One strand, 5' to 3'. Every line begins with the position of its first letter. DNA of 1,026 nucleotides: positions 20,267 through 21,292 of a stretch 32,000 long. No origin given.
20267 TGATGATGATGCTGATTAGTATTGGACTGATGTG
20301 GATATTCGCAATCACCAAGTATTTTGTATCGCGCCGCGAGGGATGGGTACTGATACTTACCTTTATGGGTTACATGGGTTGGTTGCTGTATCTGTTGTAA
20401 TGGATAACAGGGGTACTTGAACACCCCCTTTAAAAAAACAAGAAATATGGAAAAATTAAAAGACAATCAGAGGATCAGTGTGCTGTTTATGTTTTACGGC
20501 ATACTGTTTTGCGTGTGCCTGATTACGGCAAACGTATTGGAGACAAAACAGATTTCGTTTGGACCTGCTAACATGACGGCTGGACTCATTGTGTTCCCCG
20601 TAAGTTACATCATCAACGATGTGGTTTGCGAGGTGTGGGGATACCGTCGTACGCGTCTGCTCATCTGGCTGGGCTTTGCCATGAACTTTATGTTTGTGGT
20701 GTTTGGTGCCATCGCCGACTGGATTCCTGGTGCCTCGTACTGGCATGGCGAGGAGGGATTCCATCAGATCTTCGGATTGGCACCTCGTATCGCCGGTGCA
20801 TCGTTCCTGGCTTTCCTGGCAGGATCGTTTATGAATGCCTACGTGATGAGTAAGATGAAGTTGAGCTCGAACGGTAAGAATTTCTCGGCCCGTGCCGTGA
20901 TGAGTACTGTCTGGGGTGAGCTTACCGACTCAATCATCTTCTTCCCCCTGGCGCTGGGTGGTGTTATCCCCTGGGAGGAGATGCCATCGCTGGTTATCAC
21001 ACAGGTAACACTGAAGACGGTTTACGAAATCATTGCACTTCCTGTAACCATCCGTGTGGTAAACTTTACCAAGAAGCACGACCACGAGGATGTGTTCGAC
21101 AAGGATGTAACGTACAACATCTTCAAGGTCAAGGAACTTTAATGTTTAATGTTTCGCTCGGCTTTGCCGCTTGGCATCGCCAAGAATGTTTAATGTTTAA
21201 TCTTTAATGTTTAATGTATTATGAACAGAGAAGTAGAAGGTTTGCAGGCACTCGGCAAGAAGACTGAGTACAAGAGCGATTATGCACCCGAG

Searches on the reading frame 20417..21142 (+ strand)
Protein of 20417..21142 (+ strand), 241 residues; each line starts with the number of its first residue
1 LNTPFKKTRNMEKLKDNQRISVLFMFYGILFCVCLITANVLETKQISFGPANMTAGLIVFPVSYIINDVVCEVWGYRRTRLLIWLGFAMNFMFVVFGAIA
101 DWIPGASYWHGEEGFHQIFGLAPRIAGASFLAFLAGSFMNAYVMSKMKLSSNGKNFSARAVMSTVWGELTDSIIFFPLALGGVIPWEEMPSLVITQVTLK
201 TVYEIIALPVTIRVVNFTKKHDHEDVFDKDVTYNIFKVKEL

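Call 11: search_protein_families(library=pfam, proteins=[window:20417-21142:+])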
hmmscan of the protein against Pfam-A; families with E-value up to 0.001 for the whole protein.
window:20417-21142:+ (241 aa): 1 family
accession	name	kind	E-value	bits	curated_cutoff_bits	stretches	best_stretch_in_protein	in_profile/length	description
PF02592.20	Vut_1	-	3e-47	161.2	27.2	1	54-213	1-151/152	Putative vitamin uptake transporter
